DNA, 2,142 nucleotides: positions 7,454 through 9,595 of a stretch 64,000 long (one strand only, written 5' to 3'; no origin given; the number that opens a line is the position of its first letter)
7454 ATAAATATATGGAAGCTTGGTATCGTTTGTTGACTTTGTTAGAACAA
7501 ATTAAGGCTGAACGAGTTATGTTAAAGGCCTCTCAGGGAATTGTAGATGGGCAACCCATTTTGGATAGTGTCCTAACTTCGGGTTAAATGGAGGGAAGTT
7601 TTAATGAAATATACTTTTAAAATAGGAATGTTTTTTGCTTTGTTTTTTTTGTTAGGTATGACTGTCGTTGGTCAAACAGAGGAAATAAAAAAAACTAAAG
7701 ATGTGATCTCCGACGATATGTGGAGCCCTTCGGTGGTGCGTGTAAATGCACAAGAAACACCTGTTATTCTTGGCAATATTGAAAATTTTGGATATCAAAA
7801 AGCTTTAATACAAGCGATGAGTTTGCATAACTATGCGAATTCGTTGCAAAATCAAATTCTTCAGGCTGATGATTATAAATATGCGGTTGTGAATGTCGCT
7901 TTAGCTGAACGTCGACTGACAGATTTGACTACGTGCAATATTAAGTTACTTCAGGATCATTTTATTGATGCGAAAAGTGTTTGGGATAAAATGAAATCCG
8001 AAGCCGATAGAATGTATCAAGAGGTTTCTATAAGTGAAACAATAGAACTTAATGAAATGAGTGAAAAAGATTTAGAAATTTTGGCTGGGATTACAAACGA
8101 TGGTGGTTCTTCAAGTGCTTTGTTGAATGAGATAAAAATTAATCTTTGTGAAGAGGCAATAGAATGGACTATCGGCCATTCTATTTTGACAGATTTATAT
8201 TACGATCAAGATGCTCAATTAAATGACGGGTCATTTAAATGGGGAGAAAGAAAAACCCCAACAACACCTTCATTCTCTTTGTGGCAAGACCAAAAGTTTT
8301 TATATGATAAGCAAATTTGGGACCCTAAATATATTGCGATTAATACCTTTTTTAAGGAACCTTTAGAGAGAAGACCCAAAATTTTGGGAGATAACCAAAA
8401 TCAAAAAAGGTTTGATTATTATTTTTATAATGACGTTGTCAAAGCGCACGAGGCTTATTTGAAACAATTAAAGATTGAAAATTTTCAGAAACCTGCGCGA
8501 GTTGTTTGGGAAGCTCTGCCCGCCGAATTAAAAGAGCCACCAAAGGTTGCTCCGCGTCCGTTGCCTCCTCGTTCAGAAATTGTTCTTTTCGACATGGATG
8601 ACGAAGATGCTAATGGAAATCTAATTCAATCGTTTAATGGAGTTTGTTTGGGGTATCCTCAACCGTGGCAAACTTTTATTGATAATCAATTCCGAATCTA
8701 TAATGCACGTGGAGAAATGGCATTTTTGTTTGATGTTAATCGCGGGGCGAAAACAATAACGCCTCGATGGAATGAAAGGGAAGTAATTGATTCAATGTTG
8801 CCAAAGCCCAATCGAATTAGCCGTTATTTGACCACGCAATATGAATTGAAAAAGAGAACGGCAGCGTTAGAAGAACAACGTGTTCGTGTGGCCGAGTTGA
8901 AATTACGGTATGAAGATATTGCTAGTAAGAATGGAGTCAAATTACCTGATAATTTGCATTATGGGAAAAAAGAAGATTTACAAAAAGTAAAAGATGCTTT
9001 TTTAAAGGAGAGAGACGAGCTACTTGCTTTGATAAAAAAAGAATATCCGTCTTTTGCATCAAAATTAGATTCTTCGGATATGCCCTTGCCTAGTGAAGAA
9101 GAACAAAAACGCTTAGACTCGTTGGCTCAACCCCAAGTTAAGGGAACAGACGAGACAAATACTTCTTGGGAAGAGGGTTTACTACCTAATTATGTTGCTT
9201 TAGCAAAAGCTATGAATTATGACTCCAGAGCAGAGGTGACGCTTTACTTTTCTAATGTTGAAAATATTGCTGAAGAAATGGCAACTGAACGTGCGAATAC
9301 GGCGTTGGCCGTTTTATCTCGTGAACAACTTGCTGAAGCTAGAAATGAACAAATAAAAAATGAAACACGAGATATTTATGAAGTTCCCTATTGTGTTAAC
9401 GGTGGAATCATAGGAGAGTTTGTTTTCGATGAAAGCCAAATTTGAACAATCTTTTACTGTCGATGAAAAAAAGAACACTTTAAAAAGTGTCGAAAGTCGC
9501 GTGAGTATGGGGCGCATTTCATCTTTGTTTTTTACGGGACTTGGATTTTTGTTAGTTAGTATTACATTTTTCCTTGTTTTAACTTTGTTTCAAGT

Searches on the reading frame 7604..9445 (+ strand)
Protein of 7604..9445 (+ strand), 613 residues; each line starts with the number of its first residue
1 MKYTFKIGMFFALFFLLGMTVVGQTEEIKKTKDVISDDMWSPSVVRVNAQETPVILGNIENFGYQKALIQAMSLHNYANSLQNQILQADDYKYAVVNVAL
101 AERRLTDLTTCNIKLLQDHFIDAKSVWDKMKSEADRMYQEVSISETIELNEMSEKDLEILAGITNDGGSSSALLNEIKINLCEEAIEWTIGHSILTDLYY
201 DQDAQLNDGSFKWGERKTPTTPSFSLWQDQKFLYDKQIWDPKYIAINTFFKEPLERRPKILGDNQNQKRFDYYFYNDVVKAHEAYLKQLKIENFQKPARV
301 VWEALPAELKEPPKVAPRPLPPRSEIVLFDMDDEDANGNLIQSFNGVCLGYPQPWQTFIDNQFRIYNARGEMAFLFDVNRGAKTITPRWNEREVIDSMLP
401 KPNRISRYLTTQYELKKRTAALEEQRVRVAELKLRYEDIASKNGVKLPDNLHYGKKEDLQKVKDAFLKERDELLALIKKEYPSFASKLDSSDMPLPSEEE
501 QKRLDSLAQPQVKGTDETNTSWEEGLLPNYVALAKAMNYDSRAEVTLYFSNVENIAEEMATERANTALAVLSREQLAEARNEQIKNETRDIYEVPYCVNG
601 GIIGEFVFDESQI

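Call 5: search_protein_families(library=pfam, proteins=[window:7604-9445:+], max_evalue=0.01)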
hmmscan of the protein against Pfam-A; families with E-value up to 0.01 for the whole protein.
window:7604-9445:+ (613 aa): 0 families

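Call 6: search_protein_families(library=ncbifam, proteins=[window:7604-9445:+], max_evalue=0.01)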
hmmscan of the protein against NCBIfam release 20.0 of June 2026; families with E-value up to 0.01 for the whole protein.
window:7604-9445:+ (613 aa): 0 families
